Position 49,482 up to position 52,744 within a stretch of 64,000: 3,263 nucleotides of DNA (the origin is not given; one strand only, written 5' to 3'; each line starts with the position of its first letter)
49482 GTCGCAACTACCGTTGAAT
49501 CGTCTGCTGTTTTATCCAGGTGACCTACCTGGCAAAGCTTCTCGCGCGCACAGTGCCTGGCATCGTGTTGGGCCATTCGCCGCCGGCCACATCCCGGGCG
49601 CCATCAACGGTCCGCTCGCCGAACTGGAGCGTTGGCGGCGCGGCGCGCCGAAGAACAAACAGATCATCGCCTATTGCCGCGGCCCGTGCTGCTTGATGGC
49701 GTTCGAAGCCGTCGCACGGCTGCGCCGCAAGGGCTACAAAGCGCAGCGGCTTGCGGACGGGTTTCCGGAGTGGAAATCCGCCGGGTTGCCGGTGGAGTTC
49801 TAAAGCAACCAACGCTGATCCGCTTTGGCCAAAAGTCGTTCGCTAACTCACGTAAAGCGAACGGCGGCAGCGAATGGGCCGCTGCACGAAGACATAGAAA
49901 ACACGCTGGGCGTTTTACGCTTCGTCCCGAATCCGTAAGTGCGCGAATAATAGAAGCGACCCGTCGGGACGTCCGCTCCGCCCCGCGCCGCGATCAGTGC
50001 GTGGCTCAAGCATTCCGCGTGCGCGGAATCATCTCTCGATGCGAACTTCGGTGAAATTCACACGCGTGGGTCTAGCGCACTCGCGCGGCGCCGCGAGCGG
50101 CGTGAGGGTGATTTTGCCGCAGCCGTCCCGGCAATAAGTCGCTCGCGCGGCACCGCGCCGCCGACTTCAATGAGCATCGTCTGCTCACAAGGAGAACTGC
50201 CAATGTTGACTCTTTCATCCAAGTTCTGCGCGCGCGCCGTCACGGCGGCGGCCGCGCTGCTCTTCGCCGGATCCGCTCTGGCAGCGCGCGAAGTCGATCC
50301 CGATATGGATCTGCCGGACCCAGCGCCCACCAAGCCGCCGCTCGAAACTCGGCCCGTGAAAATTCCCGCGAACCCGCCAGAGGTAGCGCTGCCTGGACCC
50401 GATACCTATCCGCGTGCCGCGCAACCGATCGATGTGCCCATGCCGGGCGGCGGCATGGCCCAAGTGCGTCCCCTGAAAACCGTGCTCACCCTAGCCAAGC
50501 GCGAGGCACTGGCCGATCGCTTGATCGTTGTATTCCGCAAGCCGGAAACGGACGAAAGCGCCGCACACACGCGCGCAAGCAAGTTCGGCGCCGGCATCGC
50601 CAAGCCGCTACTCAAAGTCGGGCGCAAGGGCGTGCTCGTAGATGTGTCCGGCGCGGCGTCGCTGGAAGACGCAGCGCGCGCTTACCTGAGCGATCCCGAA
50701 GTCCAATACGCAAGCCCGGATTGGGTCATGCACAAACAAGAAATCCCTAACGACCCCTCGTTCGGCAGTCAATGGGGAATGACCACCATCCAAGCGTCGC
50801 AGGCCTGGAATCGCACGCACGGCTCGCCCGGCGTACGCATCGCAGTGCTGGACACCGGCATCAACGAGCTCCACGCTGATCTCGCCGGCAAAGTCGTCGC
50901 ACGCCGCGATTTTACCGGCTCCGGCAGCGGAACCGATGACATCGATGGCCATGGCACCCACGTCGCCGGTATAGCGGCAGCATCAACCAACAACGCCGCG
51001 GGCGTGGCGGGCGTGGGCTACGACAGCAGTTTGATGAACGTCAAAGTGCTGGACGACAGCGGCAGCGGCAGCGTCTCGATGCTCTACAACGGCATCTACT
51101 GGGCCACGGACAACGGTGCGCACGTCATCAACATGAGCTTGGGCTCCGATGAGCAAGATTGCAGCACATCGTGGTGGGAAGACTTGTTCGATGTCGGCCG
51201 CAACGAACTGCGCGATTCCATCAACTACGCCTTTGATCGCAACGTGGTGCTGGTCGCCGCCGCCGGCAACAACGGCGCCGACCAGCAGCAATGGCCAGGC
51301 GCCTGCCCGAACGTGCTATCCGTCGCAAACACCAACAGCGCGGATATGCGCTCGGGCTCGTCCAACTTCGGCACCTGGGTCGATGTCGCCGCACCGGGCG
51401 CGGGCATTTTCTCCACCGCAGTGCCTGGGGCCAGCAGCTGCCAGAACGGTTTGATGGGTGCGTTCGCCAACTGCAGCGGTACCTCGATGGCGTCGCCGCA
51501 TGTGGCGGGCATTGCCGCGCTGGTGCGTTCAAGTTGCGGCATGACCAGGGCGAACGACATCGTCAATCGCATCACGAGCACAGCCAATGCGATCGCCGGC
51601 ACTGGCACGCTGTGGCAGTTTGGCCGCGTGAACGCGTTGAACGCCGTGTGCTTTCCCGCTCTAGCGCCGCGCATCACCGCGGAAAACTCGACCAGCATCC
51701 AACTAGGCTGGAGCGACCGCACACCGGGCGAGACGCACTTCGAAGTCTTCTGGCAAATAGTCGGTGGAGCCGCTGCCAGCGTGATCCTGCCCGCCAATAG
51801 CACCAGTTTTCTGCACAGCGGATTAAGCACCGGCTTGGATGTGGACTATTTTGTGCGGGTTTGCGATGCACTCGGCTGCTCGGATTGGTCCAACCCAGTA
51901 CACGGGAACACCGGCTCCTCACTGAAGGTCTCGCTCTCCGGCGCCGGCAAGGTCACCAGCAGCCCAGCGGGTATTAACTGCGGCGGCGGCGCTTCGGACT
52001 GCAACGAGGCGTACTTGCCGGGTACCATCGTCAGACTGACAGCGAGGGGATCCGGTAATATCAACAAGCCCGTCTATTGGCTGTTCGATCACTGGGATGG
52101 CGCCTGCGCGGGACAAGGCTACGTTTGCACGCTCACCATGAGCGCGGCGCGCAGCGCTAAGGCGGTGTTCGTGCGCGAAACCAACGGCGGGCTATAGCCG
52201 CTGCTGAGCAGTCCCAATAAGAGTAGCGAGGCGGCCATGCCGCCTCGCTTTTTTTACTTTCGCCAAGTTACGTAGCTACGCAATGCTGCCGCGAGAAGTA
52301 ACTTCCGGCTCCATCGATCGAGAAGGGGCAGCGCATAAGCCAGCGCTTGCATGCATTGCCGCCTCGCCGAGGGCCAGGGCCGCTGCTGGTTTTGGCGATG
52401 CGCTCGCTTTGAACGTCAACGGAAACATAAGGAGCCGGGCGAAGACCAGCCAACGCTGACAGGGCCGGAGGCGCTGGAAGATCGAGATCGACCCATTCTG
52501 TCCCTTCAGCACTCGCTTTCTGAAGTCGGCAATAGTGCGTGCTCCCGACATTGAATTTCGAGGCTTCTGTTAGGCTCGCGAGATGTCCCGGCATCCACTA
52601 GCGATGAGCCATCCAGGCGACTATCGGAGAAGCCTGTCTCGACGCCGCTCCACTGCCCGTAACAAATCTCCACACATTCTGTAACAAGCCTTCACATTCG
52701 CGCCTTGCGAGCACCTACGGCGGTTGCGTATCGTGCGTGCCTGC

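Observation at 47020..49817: A second, 89%-identical copy of the regulator's rhodanese 3' end lies on the far side of the haloperoxidase gene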

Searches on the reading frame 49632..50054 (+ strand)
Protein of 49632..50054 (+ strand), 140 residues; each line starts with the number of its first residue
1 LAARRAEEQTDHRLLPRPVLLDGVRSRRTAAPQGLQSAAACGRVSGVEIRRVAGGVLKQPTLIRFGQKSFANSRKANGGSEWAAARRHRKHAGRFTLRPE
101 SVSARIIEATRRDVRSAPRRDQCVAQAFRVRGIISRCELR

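Call 43: search_protein_families(library=pfam, proteins=[window:49632-50054:+], max_evalue=0.1)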
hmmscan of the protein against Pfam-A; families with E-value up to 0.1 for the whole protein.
window:49632-50054:+ (140 aa): 0 families

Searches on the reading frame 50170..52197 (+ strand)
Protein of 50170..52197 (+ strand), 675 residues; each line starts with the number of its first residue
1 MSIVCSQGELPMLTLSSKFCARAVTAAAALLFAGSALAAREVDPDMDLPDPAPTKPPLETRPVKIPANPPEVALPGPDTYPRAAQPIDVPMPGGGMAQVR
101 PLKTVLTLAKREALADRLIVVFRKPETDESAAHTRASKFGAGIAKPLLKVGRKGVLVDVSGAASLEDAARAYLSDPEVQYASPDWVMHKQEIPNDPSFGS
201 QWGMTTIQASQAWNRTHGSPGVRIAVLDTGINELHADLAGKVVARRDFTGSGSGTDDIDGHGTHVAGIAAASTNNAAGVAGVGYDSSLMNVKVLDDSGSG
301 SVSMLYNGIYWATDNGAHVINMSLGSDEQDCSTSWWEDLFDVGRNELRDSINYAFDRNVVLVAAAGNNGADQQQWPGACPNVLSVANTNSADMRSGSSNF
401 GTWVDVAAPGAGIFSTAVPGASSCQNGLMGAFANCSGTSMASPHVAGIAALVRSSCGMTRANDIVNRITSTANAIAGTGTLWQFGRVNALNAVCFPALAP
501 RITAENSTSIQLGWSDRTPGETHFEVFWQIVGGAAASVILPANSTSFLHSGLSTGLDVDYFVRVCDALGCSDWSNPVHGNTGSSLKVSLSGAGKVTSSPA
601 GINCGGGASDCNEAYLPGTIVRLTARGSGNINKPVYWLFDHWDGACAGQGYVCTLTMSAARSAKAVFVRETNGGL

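Call 10: search_protein_families(library=pfam, proteins=[window:50170-52197:+], max_evalue=0.01)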
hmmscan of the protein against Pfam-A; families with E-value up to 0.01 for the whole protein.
window:50170-52197:+ (675 aa): 2 families
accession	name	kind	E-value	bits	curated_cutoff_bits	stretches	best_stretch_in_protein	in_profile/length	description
PF00082.27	Peptidase_S8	-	2.2e-49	168.7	21.8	1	221-484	3-285/288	Subtilase family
PF22148.1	Fervidolysin_NPro-like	-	3.2e-05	24.7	21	1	108-183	10-80/81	Fervidolysin N-terminal prodomain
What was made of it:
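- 50170..52197 (+): Secreted subtilisin-family (S8) protease gene. The database record starts at 50203 (664 aa). A strong terminator follows at 52225-52249. Pfam Peptidase_S8 E = 2e-49 (call 10).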

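Call 45: find_homologous_proteins(query=window:50170-52197:+, max_evalue=1e-50)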
Query window:50170-52197:+ (675 aa): 1351 proteins with E <= 1e-50 among 8000 candidates; the best 120 are listed.
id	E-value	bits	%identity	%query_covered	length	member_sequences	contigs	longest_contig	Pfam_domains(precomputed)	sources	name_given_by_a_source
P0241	0.0e+0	1505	100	98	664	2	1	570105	PF00082.28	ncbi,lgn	-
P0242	0.0e+0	1011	75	89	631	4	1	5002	PF00082.28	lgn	-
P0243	7.8e-298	1008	74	90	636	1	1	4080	PF00082.28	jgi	jgi:thermitase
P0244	4.8e-274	929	69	89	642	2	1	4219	PF00082.28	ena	-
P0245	1.6e-272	924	69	89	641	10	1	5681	PF00082.28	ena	-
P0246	1.7e-267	907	63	98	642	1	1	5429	PF22148.2,PF00041.28,PF00082.28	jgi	jgi:thermitase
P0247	7.5e-267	905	68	89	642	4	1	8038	PF00082.28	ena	-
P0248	5.2e-262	889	64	89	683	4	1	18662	PF00082.28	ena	-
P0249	3.3e-259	880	63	89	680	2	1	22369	PF00082.28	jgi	jgi:thermitase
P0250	5.7e-259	879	63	89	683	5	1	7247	PF00082.28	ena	-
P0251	1.9e-258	878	66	89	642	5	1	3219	PF00082.28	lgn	-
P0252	3.3e-256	870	67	88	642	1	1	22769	PF00082.28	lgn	-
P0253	5.5e-256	869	62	90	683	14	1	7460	PF00082.28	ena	-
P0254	4.1e-253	860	66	88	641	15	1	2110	PF00082.28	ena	-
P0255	1.4e-241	822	62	88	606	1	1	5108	PF00041.28,PF00082.28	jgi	jgi:thermitase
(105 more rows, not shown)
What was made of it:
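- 50170..52197 (+): P0241 is 100% identical (call 45).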

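Call 46: find_encoding_contigs(protein=P0241, flank=10000, max_places=4)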
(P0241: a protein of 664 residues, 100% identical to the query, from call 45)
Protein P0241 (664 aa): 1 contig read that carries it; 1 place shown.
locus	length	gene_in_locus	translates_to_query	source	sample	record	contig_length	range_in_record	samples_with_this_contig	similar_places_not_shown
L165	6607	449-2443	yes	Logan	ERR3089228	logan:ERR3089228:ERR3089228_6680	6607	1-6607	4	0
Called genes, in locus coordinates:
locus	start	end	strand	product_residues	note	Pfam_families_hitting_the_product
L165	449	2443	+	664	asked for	PF00082:Peptidase_S8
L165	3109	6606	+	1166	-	?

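Call 47: find_encoding_contigs(protein=P0242, flank=6000, max_places=3)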
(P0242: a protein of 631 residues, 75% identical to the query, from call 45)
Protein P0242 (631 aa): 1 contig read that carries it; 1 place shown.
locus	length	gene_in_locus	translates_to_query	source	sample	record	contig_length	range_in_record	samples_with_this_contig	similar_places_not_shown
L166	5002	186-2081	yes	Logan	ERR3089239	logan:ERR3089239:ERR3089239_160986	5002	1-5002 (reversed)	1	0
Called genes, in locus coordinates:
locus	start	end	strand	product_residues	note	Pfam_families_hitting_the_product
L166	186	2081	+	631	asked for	PF00082:Peptidase_S8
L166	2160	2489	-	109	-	-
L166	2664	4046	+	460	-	PF20388:DUF6683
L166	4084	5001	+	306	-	?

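Call 48: find_encoding_contigs(protein=P0243, flank=6000, max_places=3)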
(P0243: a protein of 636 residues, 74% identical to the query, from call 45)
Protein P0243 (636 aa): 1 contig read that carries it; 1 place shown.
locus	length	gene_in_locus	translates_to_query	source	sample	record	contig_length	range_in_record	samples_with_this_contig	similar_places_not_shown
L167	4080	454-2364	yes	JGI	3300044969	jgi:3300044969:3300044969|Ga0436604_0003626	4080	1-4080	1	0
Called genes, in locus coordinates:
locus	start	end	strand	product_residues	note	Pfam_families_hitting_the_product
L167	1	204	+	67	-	?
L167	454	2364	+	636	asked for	PF00082:Peptidase_S8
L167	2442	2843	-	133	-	-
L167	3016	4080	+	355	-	?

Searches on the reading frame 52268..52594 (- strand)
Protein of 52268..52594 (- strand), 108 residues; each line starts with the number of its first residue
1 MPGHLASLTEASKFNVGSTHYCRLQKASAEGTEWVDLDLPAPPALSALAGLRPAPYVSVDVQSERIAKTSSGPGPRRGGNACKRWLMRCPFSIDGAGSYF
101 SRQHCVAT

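Call 43: search_protein_families(library=pfam, proteins=[window:52268-52594:-, window:52276-52551:-], max_evalue=0.1)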
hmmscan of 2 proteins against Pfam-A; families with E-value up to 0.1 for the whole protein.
window:52268-52594:- (108 aa): 1 family
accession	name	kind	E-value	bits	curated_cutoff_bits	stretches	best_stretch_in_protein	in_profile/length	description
PF16609.10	SH3-RhoG_link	-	0.081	13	26.6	0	57-87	35-65/261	SH3-RhoGEF linking unstructured region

window:52276-52551:- (91 aa): 1 family
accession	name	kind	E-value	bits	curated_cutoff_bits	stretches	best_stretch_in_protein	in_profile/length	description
PF07038.16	Circovir2_Orf4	-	0.00061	20.4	25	1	35-54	5-25/59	Circovirus 2, anti-apoptotic ORF4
